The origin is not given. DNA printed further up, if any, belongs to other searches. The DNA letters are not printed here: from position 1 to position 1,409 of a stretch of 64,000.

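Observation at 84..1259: DegT-family enzyme with His replacing the PLP-binding Lys: candidate ColD/E1-type sugar 3-dehydratase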

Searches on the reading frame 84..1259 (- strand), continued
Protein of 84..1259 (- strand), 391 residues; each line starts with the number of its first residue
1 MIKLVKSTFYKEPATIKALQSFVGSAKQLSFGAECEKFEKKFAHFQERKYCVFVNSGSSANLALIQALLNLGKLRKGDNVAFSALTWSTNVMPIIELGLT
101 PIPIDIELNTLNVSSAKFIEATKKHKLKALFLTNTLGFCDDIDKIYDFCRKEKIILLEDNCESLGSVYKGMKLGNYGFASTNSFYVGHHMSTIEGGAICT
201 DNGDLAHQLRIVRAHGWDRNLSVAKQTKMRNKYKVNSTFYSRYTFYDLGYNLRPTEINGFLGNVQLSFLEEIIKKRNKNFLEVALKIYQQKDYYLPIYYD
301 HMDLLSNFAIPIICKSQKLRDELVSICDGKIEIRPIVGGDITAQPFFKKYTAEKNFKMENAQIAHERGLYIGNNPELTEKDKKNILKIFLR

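Call 68: find_encoding_contigs(protein=P0006, flank=10000, max_places=1)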
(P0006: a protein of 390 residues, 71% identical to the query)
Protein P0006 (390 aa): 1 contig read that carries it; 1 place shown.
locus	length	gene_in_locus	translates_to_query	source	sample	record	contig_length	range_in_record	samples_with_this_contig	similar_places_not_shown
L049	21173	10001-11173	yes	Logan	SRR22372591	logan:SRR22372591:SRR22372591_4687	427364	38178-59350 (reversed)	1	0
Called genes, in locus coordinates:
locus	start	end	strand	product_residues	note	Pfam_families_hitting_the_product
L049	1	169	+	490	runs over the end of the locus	-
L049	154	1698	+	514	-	-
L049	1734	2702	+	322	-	PF01073:3Beta_HSD, PF01370:Epimerase, PF02719:Polysacc_synt_2, PF04321:RmlD_sub_bind, PF13460:NAD_binding_10, PF16363:GDP_Man_Dehyd, PF07993:NAD_binding_4 (weak)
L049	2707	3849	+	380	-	-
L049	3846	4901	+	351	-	PF13439:Glyco_transf_4, PF13579:Glyco_trans_4_4, PF00534:Glycos_transf_1, PF13692:Glyco_trans_1_4, PF20706:GT4-conflict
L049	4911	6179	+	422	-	PF01943:Polysacc_synt, PF13440:Polysacc_synt_3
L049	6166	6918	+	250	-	PF00535:Glycos_transf_2, PF10111:Glyco_tranf_2_2 (weak)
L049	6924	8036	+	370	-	PF13439:Glyco_transf_4, PF20706:GT4-conflict, PF00534:Glycos_transf_1, PF13692:Glyco_trans_1_4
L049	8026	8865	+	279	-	PF00535:Glycos_transf_2, PF10111:Glyco_tranf_2_2, PF13641:Glyco_tranf_2_3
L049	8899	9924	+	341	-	PF00535:Glycos_transf_2, PF10111:Glyco_tranf_2_2, PF13506:Glyco_transf_21 (weak), PF13641:Glyco_tranf_2_3, PF13632:Glyco_trans_2_3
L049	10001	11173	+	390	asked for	PF01041:DegT_DnrJ_EryC1, PF01053:Cys_Met_Meta_PP (weak)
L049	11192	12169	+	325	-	PF01370:Epimerase, PF02719:Polysacc_synt_2 (weak), PF05368:NmrA (weak), PF01073:3Beta_HSD, PF07993:NAD_binding_4, PF13460:NAD_binding_10, PF16363:GDP_Man_Dehyd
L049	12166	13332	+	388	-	PF00534:Glycos_transf_1, PF13692:Glyco_trans_1_4, PF26337:Gtf3_C (weak)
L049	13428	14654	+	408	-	PF13439:Glyco_transf_4, PF00534:Glycos_transf_1, PF13692:Glyco_trans_1_4, PF20706:GT4-conflict, PF13524:Glyco_trans_1_2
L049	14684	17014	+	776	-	-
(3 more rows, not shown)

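Call 69: find_encoding_contigs(protein=P0005, flank=10000, max_places=1)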
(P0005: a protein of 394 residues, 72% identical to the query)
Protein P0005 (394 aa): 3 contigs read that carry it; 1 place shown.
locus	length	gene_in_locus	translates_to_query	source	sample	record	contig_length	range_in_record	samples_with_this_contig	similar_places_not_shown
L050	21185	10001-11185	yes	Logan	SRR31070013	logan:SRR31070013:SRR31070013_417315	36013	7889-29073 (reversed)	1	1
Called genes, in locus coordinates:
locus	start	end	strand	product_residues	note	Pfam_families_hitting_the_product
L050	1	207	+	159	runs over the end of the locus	PF25084:LbH_EIF2B (weak), PF25087:GMPPB_C (faint), PF00132:Hexapep, PF14602:Hexapep_2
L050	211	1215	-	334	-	PF01408:GFO_IDH_MocA, PF02894:GFO_IDH_MocA_C, PF22725:GFO_IDH_MocA_C3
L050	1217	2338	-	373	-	PF00155:Aminotran_1_2, PF01041:DegT_DnrJ_EryC1, PF01053:Cys_Met_Meta_PP (weak), PF01212:Beta_elim_lyase (weak), PF00266:Aminotran_5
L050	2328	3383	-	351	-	PF00535:Glycos_transf_2, PF10111:Glyco_tranf_2_2 (weak)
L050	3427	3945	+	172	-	PF25087:GMPPB_C (faint), PF14602:Hexapep_2 (faint), PF00132:Hexapep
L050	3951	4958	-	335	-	PF01073:3Beta_HSD, PF01370:Epimerase, PF02719:Polysacc_synt_2, PF04321:RmlD_sub_bind, PF16363:GDP_Man_Dehyd, PF07993:NAD_binding_4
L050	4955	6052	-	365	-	PF02350:Epimerase_2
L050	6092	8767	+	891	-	-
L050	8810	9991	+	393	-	PF20706:GT4-conflict (weak), PF00534:Glycos_transf_1, PF13692:Glyco_trans_1_4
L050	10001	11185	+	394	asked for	PF01041:DegT_DnrJ_EryC1, PF01053:Cys_Met_Meta_PP (weak)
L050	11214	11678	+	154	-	PF18915:DUF5667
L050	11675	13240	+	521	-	-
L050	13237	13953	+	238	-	PF13641:Glyco_tranf_2_3 (weak), PF00535:Glycos_transf_2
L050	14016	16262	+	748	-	-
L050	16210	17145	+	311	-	PF00535:Glycos_transf_2, PF10111:Glyco_tranf_2_2, PF13641:Glyco_tranf_2_3, PF13632:Glyco_trans_2_3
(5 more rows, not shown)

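Call 70: find_encoding_contigs(protein=P0002, flank=10000, max_places=1)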
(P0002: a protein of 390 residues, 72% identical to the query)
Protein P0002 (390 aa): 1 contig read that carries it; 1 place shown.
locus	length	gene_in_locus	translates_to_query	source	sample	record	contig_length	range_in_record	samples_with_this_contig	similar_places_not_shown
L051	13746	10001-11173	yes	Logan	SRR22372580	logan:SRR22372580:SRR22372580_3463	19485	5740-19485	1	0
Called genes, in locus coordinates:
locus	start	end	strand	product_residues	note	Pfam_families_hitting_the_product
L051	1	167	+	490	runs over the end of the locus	-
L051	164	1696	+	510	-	-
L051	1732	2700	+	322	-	PF01073:3Beta_HSD, PF01370:Epimerase, PF02719:Polysacc_synt_2, PF04321:RmlD_sub_bind, PF05368:NmrA (faint), PF13460:NAD_binding_10, PF16363:GDP_Man_Dehyd, PF07993:NAD_binding_4 (weak)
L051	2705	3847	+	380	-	-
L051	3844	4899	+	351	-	PF13439:Glyco_transf_4, PF13579:Glyco_trans_4_4, PF00534:Glycos_transf_1, PF13692:Glyco_trans_1_4, PF13524:Glyco_trans_1_2 (weak), PF20706:GT4-conflict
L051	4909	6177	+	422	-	PF01943:Polysacc_synt, PF13440:Polysacc_synt_3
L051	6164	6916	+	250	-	PF00535:Glycos_transf_2, PF10111:Glyco_tranf_2_2 (weak)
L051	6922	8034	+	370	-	PF13439:Glyco_transf_4, PF20706:GT4-conflict, PF00534:Glycos_transf_1, PF13692:Glyco_trans_1_4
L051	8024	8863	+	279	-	PF00535:Glycos_transf_2, PF10111:Glyco_tranf_2_2, PF13641:Glyco_tranf_2_3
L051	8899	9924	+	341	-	PF00535:Glycos_transf_2, PF10111:Glyco_tranf_2_2, PF13506:Glyco_transf_21 (weak), PF13641:Glyco_tranf_2_3, PF13632:Glyco_trans_2_3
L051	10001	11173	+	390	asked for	PF01041:DegT_DnrJ_EryC1, PF01053:Cys_Met_Meta_PP (weak)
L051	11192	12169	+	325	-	PF01370:Epimerase, PF02719:Polysacc_synt_2 (weak), PF05368:NmrA (weak), PF01073:3Beta_HSD, PF07993:NAD_binding_4, PF13460:NAD_binding_10, PF16363:GDP_Man_Dehyd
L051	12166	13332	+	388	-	PF00534:Glycos_transf_1, PF13692:Glyco_trans_1_4, PF26337:Gtf3_C (weak)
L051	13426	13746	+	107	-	?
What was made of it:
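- It directly follows the gene in 2 of 3 further close relatives (calls 68, 70).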

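Call 74: search_solved_structures(query=L027:11871-12977:+, max_evalue=1e-30)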
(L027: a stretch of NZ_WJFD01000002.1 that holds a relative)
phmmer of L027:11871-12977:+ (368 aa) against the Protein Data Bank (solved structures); distinct sequences matched with E-value up to 1e-30: 47.
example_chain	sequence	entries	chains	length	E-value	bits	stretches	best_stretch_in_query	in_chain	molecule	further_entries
3bn1_A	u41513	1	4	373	2.1e-72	247.4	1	7-360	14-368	Perosamine synthetase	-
3dr7_A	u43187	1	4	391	2.5e-72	247.1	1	7-360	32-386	Putative perosamine synthetase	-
3dr4_A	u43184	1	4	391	1.7e-71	244.4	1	7-360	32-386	Putative perosamine synthetase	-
7b0m_AAA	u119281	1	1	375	2.1e-65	224.3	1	7-357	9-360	Sugar aminotransferase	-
3frk_A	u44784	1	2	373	6.5e-58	199.7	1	32-363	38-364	QdtB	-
7b0d_A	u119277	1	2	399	6.4e-57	196.4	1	17-355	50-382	Glutamine--scyllo-inositol transaminase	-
3uwc_A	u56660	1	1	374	1.1e-53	185.8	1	6-367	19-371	Nucleotide-sugar aminotransferase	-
8sng_A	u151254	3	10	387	8.6e-51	176.3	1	2-272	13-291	UDP-4-amino-4-deoxy-L-arabinose--oxoglutarate aminotransferase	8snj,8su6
1mdo_A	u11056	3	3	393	8.6e-50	173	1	3-270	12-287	ArnB aminotransferase | UDP-4-amino-4-deoxy-L-arabinose--oxoglutarate aminotransferase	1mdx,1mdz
4oca_A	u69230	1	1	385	5.5e-49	170.3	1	3-270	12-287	UDP-4-amino-4-deoxy-L-arabinose--oxoglutarate aminotransferase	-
9bgp_A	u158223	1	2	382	8.7e-49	169.7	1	2-362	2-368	aminotransferase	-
5k8b_A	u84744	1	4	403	3.6e-48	167.7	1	32-303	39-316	8-amino-3,8-dideoxy-alpha-D-manno-octulosonate transaminase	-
4k2b_A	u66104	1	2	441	4.6e-48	167.3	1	14-358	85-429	NTD biosynthesis operon protein NtdA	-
4k2i_A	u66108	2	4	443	4.6e-48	167.3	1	14-358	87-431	NTD biosynthesis operon protein NtdA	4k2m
9bgr_A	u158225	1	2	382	6e-48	166.9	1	2-362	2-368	aminotransferase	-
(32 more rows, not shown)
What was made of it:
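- A GDP-perosamine-synthase-like gene is in L027 (call 74).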

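Call 75: search_solved_structures(query=L012:12191-13297:+, max_evalue=1e-30)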
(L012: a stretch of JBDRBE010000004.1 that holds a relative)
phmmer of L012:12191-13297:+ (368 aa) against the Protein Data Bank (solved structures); distinct sequences matched with E-value up to 1e-30: 22.
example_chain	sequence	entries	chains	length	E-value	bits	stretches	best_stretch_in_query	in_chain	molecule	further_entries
4xau_A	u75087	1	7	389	1e-82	281.5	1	6-366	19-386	Putative aminotransferase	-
4zwv_A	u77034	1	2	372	1.6e-82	280.8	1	7-366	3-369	Putative aminotransferase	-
4zas_A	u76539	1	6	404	1.3e-69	238.4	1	8-367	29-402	CalS13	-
7b0m_AAA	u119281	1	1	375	1.5e-46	162.5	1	28-303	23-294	Sugar aminotransferase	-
4lc3_A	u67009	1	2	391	1.2e-44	156.2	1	6-275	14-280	Putative UDP-4-amino-4-deoxy-l-arabinose--oxoglutarate aminotransferase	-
1mdo_A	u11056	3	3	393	9.8e-42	146.6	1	5-300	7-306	ArnB aminotransferase | UDP-4-amino-4-deoxy-L-arabinose--oxoglutarate aminotransferase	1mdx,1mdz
8sng_A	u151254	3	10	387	4e-41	144.6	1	6-312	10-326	UDP-4-amino-4-deoxy-L-arabinose--oxoglutarate aminotransferase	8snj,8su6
4oca_A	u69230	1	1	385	6.3e-41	143.9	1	5-300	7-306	UDP-4-amino-4-deoxy-L-arabinose--oxoglutarate aminotransferase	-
6ewj_A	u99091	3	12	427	3.8e-37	131.5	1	21-366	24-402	Putative capsular polysaccharide biosynthesis protein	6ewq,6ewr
2fn6_A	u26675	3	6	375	2.6e-35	125.4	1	21-280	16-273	AMINOTRANSFERASE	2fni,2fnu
7b0d_A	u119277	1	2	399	1.8e-34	122.7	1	23-356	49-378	Glutamine--scyllo-inositol transaminase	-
3frk_A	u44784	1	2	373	7.9e-33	117.3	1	35-365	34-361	QdtB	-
3bn1_A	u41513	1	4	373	2.3e-32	115.8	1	36-298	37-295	Perosamine synthetase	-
3dr7_A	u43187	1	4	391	2.6e-32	115.6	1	36-298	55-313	Putative perosamine synthetase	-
1o61_A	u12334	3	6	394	4.7e-32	114.7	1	16-301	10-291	aminotransferase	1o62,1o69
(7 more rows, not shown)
